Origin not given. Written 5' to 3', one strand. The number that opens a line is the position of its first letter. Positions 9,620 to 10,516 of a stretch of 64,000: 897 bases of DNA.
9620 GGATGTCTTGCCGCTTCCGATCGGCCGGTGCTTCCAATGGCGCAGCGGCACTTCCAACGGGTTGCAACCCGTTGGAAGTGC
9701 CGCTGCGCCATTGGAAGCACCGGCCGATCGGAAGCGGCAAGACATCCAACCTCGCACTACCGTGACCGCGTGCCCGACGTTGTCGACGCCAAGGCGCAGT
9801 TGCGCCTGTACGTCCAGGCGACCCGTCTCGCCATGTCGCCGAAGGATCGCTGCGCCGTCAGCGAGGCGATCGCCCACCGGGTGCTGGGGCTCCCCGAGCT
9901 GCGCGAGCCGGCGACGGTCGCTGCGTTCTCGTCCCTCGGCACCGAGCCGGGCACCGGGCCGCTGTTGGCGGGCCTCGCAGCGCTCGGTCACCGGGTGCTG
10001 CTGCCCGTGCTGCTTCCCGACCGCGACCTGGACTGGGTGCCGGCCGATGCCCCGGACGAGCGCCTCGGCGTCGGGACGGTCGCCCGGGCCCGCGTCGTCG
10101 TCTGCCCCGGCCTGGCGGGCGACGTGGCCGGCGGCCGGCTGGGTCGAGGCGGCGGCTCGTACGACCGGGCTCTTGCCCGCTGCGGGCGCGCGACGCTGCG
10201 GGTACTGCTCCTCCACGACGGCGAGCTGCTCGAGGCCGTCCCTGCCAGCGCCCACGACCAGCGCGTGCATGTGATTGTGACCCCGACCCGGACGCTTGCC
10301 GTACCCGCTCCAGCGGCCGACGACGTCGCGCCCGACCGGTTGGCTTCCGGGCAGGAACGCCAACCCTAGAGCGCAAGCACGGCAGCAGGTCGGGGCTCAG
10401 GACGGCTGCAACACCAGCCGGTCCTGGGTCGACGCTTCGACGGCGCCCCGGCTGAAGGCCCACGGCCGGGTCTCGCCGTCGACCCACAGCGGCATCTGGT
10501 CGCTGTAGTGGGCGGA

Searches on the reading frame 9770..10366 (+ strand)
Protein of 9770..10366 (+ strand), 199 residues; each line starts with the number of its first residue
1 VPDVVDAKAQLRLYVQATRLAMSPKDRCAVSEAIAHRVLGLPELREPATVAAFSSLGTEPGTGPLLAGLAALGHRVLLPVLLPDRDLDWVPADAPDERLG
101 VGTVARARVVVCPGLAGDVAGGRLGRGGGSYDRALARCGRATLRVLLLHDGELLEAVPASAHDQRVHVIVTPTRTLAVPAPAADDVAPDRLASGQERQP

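Call 16: find_related_loci(query=window:9770-10366:+, collection=genome_contigs, flank=10000)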
Query window:9770-10366:+ (199 aa) in genome_contigs; peptide patterns used: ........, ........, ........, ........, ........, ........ (x = any residue, [..] = any of these).
600 stretches matched a pattern (row limit reached: there are more); 4 encode a relative of the query (tblastn E <= 1e-3); 4 distinct loci.
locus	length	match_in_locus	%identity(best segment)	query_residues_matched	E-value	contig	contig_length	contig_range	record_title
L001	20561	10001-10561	44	3-180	3e-37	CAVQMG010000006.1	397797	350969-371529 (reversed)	MAG: uncultured Actinomycetota bacterium isolate MFD00031.bin.2.51 genome assembly, contig: contig_32199, whole genome s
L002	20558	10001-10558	45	7-178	1e-25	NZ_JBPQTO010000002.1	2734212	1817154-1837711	Actinoplanes sp. URMC 104 contig_2, whole genome shotgun sequence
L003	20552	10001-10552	42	7-173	3e-20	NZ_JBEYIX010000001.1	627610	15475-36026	Micromonospora sp. NPDC006766 NPDC006766_86_F4.ctg-0001, whole genome shotgun sequence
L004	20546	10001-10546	38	1-171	2e-17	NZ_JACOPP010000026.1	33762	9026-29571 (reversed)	Lawsonibacter hominis strain NSJ-51 H10_ctg026, whole genome shotgun sequence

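Call 21: find_homologous_proteins(query=window:9770-10366:+, max_evalue=1e-20)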
Query window:9770-10366:+ (199 aa): 3013 proteins with E <= 1e-20 among 8000 candidates; the best 120 are listed.
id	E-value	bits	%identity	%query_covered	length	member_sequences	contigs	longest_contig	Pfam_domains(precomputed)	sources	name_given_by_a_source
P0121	4.5e-121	420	100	100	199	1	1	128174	PF01812.27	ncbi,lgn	-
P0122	2.3e-63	232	67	86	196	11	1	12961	PF01812.27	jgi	-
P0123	5.0e-63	231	65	89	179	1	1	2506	PF01812.27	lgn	-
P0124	6.0e-63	230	66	89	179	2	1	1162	PF01812.27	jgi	-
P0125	2.2e-58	216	63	87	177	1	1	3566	PF01812.27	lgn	-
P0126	9.5e-58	213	62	85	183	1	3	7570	PF01812.27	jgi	-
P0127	1.2e-57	213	61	88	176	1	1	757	PF01812.27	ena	-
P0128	3.0e-56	209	60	88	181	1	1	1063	PF01812.27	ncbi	-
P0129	1.4e-55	206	63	87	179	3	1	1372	PF01812.27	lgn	-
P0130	2.1e-55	206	63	83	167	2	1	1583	PF01812.27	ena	-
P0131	4.6e-55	205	62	77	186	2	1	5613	PF01812.27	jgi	-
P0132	2.8e-53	199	61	85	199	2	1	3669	PF01812.27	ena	-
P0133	7.8e-51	191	58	86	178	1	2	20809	PF01812.27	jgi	-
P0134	1.9e-50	190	57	85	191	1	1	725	PF01812.27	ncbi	-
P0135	5.7e-48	182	55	85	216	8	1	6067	PF01812.27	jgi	-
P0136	4.1e-47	179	54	88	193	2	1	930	PF01812.27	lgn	-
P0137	4.2e-42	162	56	85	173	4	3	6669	PF01812.27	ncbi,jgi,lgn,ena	-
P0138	7.1e-42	162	55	86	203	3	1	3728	PF01812.27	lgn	-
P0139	9.0e-42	161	57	74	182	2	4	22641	PF01812.27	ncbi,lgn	-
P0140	1.2e-41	161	50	88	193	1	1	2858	PF01812.27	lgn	-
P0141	1.7e-41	160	57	74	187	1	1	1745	PF01812.27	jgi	jgi:5-formyltetrahydrofolate cyclo-ligase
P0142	3.7e-41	159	50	88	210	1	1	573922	PF01812.27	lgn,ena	-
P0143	4.7e-41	159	58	75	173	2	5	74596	PF01812.27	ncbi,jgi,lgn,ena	-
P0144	1.2e-40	158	58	59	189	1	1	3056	PF01812.27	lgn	-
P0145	1.2e-40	158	49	86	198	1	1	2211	PF01812.27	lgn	-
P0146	1.3e-40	158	54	85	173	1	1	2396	PF01812.27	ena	-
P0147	2.2e-40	157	57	74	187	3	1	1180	PF01812.27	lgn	-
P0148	2.2e-40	157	50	88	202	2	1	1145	PF01812.27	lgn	-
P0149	2.4e-40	157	53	87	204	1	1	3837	PF01812.27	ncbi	-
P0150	3.0e-40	156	50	87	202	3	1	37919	PF01812.27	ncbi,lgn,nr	ncbi:MAG: 5-formyltetrahydrofolate cyclo-ligase [Nocardioidaceae bacterium]|nr:5-formyltetrahydrofol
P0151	3.9e-40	156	56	67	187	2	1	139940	PF01812.27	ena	-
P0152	8.0e-40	155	50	94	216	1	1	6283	PF01812.27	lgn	-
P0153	1.9e-39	154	62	66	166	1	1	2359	PF01812.27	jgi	jgi:5-formyltetrahydrofolate cyclo-ligase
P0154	2.7e-39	153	48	86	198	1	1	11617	PF01812.27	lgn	-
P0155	6.4e-39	152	55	85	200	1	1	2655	PF01812.27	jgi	jgi:5-formyltetrahydrofolate cyclo-ligase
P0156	8.0e-39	152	52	85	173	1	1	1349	PF01812.27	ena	-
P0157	1.1e-38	151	52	88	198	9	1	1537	PF01812.27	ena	-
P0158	1.3e-38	151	59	71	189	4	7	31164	PF01812.27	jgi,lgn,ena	jgi:5-formyltetrahydrofolate cyclo-ligase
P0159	1.3e-38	151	53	85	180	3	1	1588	PF01812.27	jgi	-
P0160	1.3e-38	151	52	88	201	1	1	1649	PF01812.27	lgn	-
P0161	1.8e-38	151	53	85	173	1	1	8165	PF01812.27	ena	-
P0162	2.1e-38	150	45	86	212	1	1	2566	PF01812.27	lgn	-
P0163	2.2e-38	150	48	93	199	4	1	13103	PF01812.27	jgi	jgi:5-formyltetrahydrofolate cyclo-ligase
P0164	2.2e-38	150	47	91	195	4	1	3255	PF01812.27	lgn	-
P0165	2.3e-38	150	49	86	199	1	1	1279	PF01812.27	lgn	-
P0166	2.3e-38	150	50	87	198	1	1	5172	PF01812.27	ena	-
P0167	2.9e-38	150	53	88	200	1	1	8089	PF01812.27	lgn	-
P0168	3.3e-38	150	48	89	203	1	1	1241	PF01812.27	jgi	jgi:5-formyltetrahydrofolate cyclo-ligase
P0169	3.9e-38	149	52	86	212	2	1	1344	PF01812.27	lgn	-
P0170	4.4e-38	149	52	88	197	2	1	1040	PF01812.27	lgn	-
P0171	4.5e-38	149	54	75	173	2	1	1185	PF01812.27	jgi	jgi:5-formyltetrahydrofolate cyclo-ligase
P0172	4.5e-38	149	55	68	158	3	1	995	PF01812.27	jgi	jgi:5-formyltetrahydrofolate cyclo-ligase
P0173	5.2e-38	149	49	85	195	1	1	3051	PF01812.27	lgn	-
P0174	5.3e-38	149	50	85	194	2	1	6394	PF01812.27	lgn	-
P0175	7.2e-38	149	50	86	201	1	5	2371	PF01812.27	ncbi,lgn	-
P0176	9.3e-38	148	53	85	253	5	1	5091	PF01812.27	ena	-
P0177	1.0e-37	148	57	74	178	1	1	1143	PF01812.27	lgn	-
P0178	1.1e-37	148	51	79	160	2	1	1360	PF01812.27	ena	-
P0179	1.2e-37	148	56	70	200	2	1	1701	PF01812.27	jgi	jgi:5-formyltetrahydrofolate cyclo-ligase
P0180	1.5e-37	148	49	87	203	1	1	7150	PF01812.27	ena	-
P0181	1.7e-37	147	51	86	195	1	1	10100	PF01812.27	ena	-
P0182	1.8e-37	147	56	72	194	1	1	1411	PF01812.27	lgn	-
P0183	2.0e-37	147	56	72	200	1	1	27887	PF01812.27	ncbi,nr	ncbi:MAG TPA: 5-formyltetrahydrofolate cyclo-ligase [Nocardioidaceae bacterium]|nr:5-formyltetrahydr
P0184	2.0e-37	147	48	79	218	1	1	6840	PF01812.27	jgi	jgi:5-formyltetrahydrofolate cyclo-ligase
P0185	2.0e-37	147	48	79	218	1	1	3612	PF01812.27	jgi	jgi:5-formyltetrahydrofolate cyclo-ligase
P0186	2.1e-37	147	55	68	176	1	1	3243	PF01812.27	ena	-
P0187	2.2e-37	147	58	72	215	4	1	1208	PF01812.27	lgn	-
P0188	2.2e-37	147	52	76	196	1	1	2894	PF01812.27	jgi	jgi:5-formyltetrahydrofolate cyclo-ligase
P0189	2.4e-37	147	52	87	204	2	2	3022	PF01812.27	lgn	-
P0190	2.4e-37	147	50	88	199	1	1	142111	PF01812.27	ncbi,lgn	-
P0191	2.8e-37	147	50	86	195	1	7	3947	PF01812.27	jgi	jgi:5-formyltetrahydrofolate cyclo-ligase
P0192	3.3e-37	146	52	89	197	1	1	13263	PF01812.27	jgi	-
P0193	4.0e-37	146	51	86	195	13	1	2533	PF01812.27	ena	-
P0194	4.4e-37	146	59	70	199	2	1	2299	PF01812.27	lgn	-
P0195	5.8e-37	146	49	86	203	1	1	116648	PF01812.27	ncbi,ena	-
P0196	5.8e-37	146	58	72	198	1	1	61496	PF01812.27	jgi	-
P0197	6.4e-37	146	50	86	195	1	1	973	PF01812.27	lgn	-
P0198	7.2e-37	145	48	89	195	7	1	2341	PF01812.27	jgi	jgi:5-formyltetrahydrofolate cyclo-ligase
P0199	8.0e-37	145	49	86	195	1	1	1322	PF01812.27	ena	-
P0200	8.4e-37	145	47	91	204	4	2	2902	PF01812.27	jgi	jgi:5-formyltetrahydrofolate cyclo-ligase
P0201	8.6e-37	145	51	78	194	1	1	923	PF01812.27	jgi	-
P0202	8.9e-37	145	51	87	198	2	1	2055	PF01812.27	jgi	jgi:5-formyltetrahydrofolate cyclo-ligase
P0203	9.7e-37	145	49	87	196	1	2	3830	PF01812.27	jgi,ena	jgi:5-formyltetrahydrofolate cyclo-ligase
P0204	9.9e-37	145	61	63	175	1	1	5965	PF01812.27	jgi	jgi:5-formyltetrahydrofolate cyclo-ligase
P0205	1.0e-36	145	45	96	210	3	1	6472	PF01812.27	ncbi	-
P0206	1.1e-36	145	54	76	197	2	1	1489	PF01812.27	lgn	-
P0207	1.1e-36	145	54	68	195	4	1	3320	PF01812.27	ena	-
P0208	1.2e-36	145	49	88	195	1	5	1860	PF01812.27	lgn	-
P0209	1.2e-36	145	54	76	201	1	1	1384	PF01812.27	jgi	jgi:5-formyltetrahydrofolate cyclo-ligase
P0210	1.2e-36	145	49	86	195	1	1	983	PF01812.27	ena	-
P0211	1.3e-36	145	57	64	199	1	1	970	PF01812.27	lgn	-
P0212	1.5e-36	144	47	86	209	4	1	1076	PF01812.27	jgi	jgi:5-formyltetrahydrofolate cyclo-ligase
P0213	1.5e-36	144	54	72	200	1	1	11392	PF01812.27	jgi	jgi:5-formyltetrahydrofolate cyclo-ligase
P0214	1.6e-36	144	50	84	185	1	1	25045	PF01812.27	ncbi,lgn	-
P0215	2.2e-36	144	55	72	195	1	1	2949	PF01812.27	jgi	jgi:5-formyltetrahydrofolate cyclo-ligase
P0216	2.3e-36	144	55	71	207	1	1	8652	PF01812.27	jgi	jgi:5-formyltetrahydrofolate cyclo-ligase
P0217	2.6e-36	144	52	74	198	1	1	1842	PF01812.27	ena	-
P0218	2.7e-36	143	48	78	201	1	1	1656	PF01812.27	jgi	jgi:5-formyltetrahydrofolate cyclo-ligase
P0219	3.0e-36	143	56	74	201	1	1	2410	PF01812.27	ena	-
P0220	3.9e-36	143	53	77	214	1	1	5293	PF01812.27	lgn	-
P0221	3.9e-36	143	50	89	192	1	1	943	PF01812.27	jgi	jgi:5-formyltetrahydrofolate cyclo-ligase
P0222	4.8e-36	143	52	85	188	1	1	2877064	PF01812.27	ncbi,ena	-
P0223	5.1e-36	143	47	85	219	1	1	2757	PF01812.27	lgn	-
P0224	5.2e-36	143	50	83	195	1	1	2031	PF01812.27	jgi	jgi:5-formyltetrahydrofolate cyclo-ligase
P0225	5.5e-36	142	48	86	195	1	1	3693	PF01812.27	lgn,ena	-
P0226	5.8e-36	142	51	84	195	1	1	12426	PF01812.27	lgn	-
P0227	6.0e-36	142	55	75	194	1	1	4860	PF01812.27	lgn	-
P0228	6.3e-36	142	47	88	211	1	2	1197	PF01812.27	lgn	-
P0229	6.4e-36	142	50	76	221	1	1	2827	PF01812.27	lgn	-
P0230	6.7e-36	142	51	83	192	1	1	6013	PF01812.27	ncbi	-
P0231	6.8e-36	142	46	96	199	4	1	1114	PF01812.27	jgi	jgi:5-formyltetrahydrofolate cyclo-ligase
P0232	6.9e-36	142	54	76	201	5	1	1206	PF01812.27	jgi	jgi:5-formyltetrahydrofolate cyclo-ligase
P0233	7.0e-36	142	48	87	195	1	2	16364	PF01812.27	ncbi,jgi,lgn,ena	-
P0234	7.0e-36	142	55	68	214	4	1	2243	PF01812.27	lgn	-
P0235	7.6e-36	142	53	74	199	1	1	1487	PF01812.27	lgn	-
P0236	8.3e-36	142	47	78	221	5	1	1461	PF01812.27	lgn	-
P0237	8.8e-36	142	51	87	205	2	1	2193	PF01812.27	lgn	-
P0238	8.9e-36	142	53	73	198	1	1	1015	PF01812.27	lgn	-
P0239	9.0e-36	142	49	86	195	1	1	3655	PF01812.27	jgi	jgi:5-formyltetrahydrofolate cyclo-ligase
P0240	9.0e-36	142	46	78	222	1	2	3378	PF01812.27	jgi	jgi:5-formyltetrahydrofolate cyclo-ligase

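Call 22: find_encoding_contigs(protein=P0121, flank=10000, max_places=10)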
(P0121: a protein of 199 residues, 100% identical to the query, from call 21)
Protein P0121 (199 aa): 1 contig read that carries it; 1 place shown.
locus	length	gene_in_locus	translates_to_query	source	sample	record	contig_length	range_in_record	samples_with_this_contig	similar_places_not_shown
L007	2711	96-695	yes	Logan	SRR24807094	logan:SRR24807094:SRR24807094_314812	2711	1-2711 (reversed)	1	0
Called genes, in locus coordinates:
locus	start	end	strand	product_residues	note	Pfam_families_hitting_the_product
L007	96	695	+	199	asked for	PF01812:5-FTHF_cyc-lig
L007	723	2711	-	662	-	?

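Call 25: list_cluster_members(proteins=[P0121])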
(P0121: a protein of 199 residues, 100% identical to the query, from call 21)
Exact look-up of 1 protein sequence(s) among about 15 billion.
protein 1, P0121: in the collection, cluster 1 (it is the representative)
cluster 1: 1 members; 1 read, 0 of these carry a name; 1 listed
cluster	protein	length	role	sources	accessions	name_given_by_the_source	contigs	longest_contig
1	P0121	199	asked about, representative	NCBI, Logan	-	-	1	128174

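Call 29: find_encoding_contigs(protein=P0122, flank=10000, max_places=6)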
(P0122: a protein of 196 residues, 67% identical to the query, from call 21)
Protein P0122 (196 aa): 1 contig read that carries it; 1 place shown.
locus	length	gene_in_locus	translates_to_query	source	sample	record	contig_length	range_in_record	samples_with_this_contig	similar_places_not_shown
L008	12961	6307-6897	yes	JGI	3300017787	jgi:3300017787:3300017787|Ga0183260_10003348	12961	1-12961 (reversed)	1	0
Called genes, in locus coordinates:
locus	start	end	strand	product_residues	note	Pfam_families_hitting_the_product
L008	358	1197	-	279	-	PF28211:GlpR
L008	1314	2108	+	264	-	PF05175:MTS, PF06325:PrmA (weak), PF13847:Methyltransf_31 (weak), PF13649:Methyltransf_25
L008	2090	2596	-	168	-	PF13302:Acetyltransf_3, PF00583:Acetyltransf_1, PF13420:Acetyltransf_4 (weak)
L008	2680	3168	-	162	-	PF00994:MoCF_biosynth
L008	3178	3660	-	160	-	PF01967:MoaC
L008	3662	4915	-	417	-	PF03453:MoeA_N, PF00994:MoCF_biosynth, PF03454:MoeA_C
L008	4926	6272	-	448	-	PF01704:UDPGP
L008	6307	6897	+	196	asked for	PF01812:5-FTHF_cyc-lig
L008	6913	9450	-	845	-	PF01804:Penicil_amidase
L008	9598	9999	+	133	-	PF09723:Zn_ribbon_8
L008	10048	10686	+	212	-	PF08666:SAF, PF13144:ChapFlgA (weak)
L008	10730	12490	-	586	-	-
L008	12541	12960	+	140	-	?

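Call 30: find_homologous_proteins(query=L008:4926-6272:-, max_evalue=1e-100)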
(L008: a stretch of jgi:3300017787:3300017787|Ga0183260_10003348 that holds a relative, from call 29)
Query L008:4926-6272:- (448 aa): 7965 proteins with E <= 1e-100 among 8000 candidates; the best 120 are listed.
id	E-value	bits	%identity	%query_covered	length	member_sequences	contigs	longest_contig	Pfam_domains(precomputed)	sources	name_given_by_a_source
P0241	3.2e-297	1003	100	100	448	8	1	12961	PF01704.25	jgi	-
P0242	3.1e-232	789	79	100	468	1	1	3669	PF01704.25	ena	-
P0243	3.3e-231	786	78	100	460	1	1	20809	PF01704.25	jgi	-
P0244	2.6e-224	763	77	100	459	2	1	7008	PF01704.25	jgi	-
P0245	7.5e-222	755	77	100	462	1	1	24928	PF01704.25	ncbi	-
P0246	1.7e-220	750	76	100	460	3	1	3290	PF01704.25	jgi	-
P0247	3.9e-209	713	72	100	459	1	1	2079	PF01704.25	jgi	jgi:UTP--glucose-1-phosphate uridylyltransferase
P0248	2.7e-208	710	72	100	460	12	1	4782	PF01704.25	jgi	-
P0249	2.8e-208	710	73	100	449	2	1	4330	PF01704.25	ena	-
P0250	4.5e-207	706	71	100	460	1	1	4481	PF01704.25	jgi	jgi:UTP--glucose-1-phosphate uridylyltransferase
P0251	5.0e-207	706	72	100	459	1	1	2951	PF01704.25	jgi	jgi:UTP--glucose-1-phosphate uridylyltransferase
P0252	6.0e-207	706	73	99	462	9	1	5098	PF01704.25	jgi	jgi:UTP--glucose-1-phosphate uridylyltransferase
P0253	9.1e-207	705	71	100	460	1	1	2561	PF01704.25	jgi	-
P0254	1.4e-206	705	73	100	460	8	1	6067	PF01704.25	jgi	-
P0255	1.7e-206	704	70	100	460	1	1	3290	PF01704.25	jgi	jgi:UTP--glucose-1-phosphate uridylyltransferase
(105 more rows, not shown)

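Call 31: find_encoding_contigs(protein=P0245, flank=10000, max_places=6)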
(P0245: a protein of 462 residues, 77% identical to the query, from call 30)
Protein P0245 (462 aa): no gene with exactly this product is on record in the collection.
